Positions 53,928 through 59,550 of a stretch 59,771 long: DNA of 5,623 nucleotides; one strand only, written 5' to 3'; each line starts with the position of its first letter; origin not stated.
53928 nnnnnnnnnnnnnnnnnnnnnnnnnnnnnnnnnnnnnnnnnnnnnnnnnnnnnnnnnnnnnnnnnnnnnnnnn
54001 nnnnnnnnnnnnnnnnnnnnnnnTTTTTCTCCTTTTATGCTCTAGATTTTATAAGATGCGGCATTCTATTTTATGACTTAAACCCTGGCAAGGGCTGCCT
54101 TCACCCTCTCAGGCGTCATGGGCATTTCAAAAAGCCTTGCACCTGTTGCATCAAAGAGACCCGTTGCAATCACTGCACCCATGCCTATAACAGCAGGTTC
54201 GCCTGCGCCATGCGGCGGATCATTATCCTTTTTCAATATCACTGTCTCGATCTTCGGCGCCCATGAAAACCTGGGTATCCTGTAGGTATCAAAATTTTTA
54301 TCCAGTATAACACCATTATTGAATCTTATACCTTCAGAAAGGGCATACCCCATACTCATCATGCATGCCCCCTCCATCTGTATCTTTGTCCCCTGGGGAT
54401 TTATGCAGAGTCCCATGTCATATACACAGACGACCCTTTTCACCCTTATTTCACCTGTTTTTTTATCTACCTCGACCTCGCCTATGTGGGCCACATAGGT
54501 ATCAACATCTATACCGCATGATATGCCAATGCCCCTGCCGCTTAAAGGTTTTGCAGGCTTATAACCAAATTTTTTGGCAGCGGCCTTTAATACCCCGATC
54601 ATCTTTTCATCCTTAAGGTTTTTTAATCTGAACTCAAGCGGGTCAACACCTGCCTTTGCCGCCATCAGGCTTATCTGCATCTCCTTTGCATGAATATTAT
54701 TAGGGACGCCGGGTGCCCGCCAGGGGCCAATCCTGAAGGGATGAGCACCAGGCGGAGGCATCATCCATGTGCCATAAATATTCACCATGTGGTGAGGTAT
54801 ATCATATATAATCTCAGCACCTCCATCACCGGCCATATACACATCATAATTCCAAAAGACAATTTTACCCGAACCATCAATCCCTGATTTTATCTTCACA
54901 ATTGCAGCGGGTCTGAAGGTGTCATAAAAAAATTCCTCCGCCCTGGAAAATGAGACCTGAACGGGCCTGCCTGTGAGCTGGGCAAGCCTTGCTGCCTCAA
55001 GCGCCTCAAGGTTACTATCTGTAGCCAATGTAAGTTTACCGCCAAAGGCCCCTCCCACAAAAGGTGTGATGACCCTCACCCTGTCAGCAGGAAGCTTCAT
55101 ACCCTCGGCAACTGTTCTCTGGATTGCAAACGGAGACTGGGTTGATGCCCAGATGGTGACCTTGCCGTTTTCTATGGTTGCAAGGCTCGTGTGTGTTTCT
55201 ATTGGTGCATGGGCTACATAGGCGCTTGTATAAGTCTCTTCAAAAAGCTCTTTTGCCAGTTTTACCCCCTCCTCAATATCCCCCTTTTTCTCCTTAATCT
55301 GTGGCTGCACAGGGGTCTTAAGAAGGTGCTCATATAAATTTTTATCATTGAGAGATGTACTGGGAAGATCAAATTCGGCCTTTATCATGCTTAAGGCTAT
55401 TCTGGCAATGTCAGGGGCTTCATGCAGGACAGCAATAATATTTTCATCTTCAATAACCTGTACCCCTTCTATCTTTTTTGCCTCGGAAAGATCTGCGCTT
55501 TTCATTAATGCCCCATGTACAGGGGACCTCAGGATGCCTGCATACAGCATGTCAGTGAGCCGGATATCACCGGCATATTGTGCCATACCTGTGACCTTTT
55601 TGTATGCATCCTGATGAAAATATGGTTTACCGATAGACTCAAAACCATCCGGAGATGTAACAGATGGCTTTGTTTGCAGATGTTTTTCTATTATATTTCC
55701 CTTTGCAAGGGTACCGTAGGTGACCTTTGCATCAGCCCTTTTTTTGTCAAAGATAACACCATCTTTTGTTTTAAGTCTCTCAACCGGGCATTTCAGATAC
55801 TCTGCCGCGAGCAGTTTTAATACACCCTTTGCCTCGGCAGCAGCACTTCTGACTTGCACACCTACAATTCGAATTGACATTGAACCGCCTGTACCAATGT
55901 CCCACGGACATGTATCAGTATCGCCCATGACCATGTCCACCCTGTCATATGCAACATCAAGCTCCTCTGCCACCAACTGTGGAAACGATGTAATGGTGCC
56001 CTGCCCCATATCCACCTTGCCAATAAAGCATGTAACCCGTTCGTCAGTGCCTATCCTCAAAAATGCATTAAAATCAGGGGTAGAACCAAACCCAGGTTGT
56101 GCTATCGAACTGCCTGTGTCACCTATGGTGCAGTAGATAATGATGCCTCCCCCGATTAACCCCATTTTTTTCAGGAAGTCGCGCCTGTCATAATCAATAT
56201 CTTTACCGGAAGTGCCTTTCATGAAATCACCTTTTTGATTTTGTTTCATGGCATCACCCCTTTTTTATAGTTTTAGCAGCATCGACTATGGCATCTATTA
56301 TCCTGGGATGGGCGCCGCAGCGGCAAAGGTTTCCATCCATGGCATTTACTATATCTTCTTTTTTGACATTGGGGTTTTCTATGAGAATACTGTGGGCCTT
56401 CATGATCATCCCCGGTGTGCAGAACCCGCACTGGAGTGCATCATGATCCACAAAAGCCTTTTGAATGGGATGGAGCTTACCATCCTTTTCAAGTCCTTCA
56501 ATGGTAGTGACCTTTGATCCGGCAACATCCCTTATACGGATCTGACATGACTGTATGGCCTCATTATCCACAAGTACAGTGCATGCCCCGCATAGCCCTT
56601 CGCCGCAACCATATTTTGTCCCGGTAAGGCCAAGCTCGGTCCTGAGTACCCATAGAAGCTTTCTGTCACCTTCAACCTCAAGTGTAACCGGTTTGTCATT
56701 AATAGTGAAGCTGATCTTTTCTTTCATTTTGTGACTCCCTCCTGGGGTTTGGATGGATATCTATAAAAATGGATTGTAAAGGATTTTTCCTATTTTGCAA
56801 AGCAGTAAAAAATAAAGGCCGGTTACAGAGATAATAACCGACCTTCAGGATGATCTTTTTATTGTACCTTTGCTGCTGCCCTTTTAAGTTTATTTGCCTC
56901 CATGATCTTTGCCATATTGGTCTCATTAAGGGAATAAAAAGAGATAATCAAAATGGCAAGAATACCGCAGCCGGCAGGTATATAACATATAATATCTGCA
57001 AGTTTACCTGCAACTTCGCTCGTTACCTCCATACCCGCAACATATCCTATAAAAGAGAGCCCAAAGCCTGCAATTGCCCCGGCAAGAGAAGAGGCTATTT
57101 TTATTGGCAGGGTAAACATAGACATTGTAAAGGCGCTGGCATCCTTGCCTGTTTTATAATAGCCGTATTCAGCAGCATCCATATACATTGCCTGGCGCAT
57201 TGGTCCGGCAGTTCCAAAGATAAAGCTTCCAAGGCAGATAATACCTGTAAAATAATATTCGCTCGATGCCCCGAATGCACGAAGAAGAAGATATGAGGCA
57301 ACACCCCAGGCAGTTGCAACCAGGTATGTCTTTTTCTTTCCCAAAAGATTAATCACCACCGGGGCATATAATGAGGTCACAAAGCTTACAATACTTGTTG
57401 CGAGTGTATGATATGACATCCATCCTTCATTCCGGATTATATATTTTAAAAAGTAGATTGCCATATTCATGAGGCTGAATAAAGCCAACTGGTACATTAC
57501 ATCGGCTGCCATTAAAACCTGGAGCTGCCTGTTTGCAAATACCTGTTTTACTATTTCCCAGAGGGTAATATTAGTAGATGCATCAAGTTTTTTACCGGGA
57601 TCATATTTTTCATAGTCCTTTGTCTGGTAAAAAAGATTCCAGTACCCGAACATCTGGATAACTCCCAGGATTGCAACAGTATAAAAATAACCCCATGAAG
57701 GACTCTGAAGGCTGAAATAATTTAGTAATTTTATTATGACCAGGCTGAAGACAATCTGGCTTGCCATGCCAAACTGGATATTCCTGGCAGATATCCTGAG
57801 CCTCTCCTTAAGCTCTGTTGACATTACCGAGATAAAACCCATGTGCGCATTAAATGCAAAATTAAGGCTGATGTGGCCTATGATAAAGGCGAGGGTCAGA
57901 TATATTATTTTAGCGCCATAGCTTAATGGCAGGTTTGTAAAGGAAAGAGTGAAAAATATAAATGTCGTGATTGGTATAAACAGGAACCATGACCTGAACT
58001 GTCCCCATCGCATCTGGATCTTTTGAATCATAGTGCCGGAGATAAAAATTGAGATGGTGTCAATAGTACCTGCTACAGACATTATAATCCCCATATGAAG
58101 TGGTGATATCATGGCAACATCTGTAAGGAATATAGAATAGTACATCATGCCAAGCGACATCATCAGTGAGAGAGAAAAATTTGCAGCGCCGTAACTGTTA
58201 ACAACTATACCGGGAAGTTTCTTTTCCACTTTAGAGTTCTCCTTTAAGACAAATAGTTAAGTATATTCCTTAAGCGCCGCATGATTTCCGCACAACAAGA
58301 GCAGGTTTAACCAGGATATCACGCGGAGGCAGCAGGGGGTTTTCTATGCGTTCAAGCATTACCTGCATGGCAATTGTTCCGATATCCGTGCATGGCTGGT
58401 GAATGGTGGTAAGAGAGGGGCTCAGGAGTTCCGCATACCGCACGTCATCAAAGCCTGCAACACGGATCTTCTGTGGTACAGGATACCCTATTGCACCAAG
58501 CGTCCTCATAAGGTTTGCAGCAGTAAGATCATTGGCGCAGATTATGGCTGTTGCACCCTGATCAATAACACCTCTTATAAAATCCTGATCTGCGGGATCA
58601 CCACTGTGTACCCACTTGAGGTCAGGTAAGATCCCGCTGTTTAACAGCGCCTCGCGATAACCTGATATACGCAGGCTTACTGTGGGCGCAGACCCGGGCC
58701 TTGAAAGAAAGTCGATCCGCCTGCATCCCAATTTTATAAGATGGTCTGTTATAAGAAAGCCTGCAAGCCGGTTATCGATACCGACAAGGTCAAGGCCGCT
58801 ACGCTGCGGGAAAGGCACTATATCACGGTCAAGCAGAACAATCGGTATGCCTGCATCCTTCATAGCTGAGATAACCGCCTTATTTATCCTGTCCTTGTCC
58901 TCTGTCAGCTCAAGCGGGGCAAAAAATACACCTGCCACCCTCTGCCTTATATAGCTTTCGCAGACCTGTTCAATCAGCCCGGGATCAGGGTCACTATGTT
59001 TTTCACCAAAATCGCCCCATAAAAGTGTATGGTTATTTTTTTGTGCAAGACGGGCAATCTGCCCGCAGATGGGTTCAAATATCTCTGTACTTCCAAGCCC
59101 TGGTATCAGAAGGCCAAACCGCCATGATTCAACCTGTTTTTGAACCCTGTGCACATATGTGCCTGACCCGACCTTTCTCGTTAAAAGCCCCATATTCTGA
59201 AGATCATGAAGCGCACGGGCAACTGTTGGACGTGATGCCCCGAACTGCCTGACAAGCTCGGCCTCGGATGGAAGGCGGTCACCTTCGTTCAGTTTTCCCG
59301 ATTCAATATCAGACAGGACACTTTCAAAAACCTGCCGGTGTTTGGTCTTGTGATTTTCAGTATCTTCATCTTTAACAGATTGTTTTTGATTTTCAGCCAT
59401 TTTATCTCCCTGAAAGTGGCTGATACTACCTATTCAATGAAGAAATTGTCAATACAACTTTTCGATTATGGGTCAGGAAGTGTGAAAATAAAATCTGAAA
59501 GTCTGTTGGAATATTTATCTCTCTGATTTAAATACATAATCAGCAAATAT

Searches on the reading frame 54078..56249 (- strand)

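Call 6: search_protein_families(library=ncbifam, proteins=[window:54078-56249:-])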
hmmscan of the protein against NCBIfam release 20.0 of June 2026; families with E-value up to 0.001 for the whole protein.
window:54078-56249:- (723 aa): 13 families
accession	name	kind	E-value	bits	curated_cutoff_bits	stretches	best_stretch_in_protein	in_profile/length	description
TIGR03194.1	4hydrxCoA_A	equivalog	3.9e-93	313.2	994.55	4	278-549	105-382/746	4-hydroxybenzoyl-CoA reductase subunit alpha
NF043082.1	XdhA_XDHase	equivalog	1.5e-82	278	780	4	270-553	104-399/758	xanthine dehydrogenase subunit XdhA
NF007426.0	PRK09970.1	equivalog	1.4e-74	251.6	916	4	313-550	157-399/761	xanthine dehydrogenase molybdenum-binding subunit XdhA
NF041018.1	glyceraldDH_alpha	equivalog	1.4e-70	238.6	790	4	298-482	140-317/741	glyceraldehyde dehydrogenase subunit alpha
NF041671.1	peri_hyde_PaoC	equivalog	3.2e-62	210.9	1180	2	272-545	113-387/735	aldehyde oxidoreductase molybdenum-binding subunit PaoC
TIGR03196.1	pucD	equivalog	2.7e-57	194.7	783.65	4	269-549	95-381/763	xanthine dehydrogenase subunit D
NF040766.1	CODH_aero_grp5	exception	4.3e-52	177.3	950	3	310-545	153-395/785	aerobic carbon-monoxide dehydrogenase large subunit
TIGR03311.1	Se_dep_XDH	equivalog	3e-50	171.1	830.45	3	319-544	311-539/848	selenium-dependent xanthine dehydrogenase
TIGR03313.1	Se_sel_red_Mo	hypoth_equivalog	2e-48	164.8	1101.9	3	317-469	356-503/951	molybdopterin-dependent oxidoreductase Mo/Fe-S-binding subunit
TIGR02965.1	xanthine_xdhB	equivalog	5.7e-44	150.4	849.5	3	270-549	95-379/758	xanthine dehydrogenase molybdopterin binding subunit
NF045668.1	pterin_aldehy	equivalog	5.1e-41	140.7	1100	3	319-547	335-568/905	molybdopterin-dependent aldehyde oxidoreductase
TIGR02416.1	CO_dehy_Mo_lg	equivalog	6.8e-36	123.7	991.15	3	22-165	438-581/770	aerobic carbon-monoxide dehydrogenase large subunit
TIGR02969.1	mam_aldehyde_ox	subfamily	1.1e-29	102.7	1912.3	3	313-476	708-870/1330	aldehyde oxidase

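Call 7: search_protein_families(library=pfam, proteins=[window:54078-56249:-])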
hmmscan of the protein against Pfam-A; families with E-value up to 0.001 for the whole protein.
window:54078-56249:- (723 aa): 3 families
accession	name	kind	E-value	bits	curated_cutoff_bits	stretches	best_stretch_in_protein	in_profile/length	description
PF20256.3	MoCoBD_2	-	1.4e-52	179.4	27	2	34-194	27-180/283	Molybdopterin cofactor-binding domain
PF02738.23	MoCoBD_1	-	2.4e-44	151.7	27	1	320-545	13-244/244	Molybdopterin cofactor-binding domain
PF01315.27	Ald_Xan_dh_C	-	7.8e-07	29.8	31.3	1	220-266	1-48/110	Aldehyde oxidase and xanthine dehydrogenase, a/b hammerhead domain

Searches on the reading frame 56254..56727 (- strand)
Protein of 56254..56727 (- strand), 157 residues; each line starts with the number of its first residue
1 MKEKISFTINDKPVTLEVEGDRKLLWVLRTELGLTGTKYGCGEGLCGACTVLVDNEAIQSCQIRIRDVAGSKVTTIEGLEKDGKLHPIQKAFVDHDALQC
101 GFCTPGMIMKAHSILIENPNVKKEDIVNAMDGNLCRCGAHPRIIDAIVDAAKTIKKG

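Call 23: search_protein_families(library=pfam, max_evalue=0.1, proteins=[window:56254-56727:-])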
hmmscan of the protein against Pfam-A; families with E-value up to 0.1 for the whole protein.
window:56254-56727:- (157 aa): 5 families
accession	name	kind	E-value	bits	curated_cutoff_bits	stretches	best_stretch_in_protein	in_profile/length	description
PF01799.25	Fer2_2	-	3.7e-31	107.5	30.3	1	75-147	1-74/75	[2Fe-2S] binding domain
PF00111.32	Fer2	-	3.9e-11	43.2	21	1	7-61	1-55/77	2Fe-2S iron-sulfur cluster binding domain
PF13085.11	Fer2_3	-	4.6e-06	27.1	27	1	39-81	50-91/107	2Fe-2S iron-sulfur cluster binding domain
PF10418.14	DHODB_Fe-S_bind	-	0.03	14.5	23.9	1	40-56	5-21/41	Iron-sulfur cluster binding domain of dihydroorotate dehydrogenase B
PF13510.11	Fer2_4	-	0.059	13.9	22.8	0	4-67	3-73/82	2Fe-2S iron-sulfur cluster binding domain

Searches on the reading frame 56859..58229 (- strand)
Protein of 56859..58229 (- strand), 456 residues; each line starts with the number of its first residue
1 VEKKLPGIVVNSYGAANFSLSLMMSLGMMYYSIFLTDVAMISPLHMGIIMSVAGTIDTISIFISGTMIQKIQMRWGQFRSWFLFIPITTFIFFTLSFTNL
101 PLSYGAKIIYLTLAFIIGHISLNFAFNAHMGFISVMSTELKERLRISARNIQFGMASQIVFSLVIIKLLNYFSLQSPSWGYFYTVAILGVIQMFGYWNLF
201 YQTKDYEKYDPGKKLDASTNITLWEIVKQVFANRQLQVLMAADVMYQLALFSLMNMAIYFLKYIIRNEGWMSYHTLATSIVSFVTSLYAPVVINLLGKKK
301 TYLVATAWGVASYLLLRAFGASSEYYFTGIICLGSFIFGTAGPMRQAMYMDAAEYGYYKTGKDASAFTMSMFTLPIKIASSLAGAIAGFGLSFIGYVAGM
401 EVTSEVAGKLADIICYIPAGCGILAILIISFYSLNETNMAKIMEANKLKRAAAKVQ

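Call 23: search_protein_families(library=pfam, max_evalue=0.1, proteins=[window:56859-58229:-])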
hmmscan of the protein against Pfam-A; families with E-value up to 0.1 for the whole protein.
window:56859-58229:- (456 aa): 2 families
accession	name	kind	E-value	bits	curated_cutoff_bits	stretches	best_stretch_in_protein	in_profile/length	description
PF13347.12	MFS_2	-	3.7e-75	253.5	27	1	12-436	1-427/427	MFS/sugar transport protein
PF07690.21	MFS_1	-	0.0001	21.8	33.4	1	18-353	6-323/347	Major Facilitator Superfamily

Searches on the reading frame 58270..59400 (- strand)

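Call 23: search_protein_families(library=pfam, max_evalue=0.1, proteins=[window:58270-59400:-])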
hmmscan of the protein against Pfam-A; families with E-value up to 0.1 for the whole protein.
window:58270-59400:- (376 aa): 11 families
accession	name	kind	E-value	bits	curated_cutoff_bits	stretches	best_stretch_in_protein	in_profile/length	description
PF13377.12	Peripla_BP_3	-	5.9e-30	105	26.5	1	218-374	1-167/167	Periplasmic binding protein-like domain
PF00392.27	GntR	-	4.3e-18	65.2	27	1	22-83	3-64/64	Bacterial regulatory proteins, gntR family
PF00532.27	Peripla_BP_1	-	3.7e-13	50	22.2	1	177-354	73-263/281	Periplasmic binding proteins and sugar binding domain of LacI family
PF13407.12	Peripla_BP_4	-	1.8e-09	38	35.1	1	96-350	2-252/258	Periplasmic binding protein domain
PF09339.16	HTH_IclR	-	0.00017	21.8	22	1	45-75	20-50/52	IclR helix-turn-helix domain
PF13545.12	HTH_Crp_2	-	0.00043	20.6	27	1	46-78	25-56/70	Crp-like helix-turn-helix domain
PF25213.1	HVO_A0261_N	-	0.00057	20.2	35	1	46-82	27-61/86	HVO_A0261 N-terminal domain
PF12802.13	MarR_2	-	0.0017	18.9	27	1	47-76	24-53/61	MarR family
PF14502.12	HTH_41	-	0.0054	16.6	25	1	38-83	1-48/48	Helix-turn-helix domain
PF01047.28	MarR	-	0.019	15.3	24.6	1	46-76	20-50/59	MarR family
PF08220.18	HTH_DeoR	-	0.054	13.7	21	0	48-81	19-52/57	DeoR-like helix-turn-helix domain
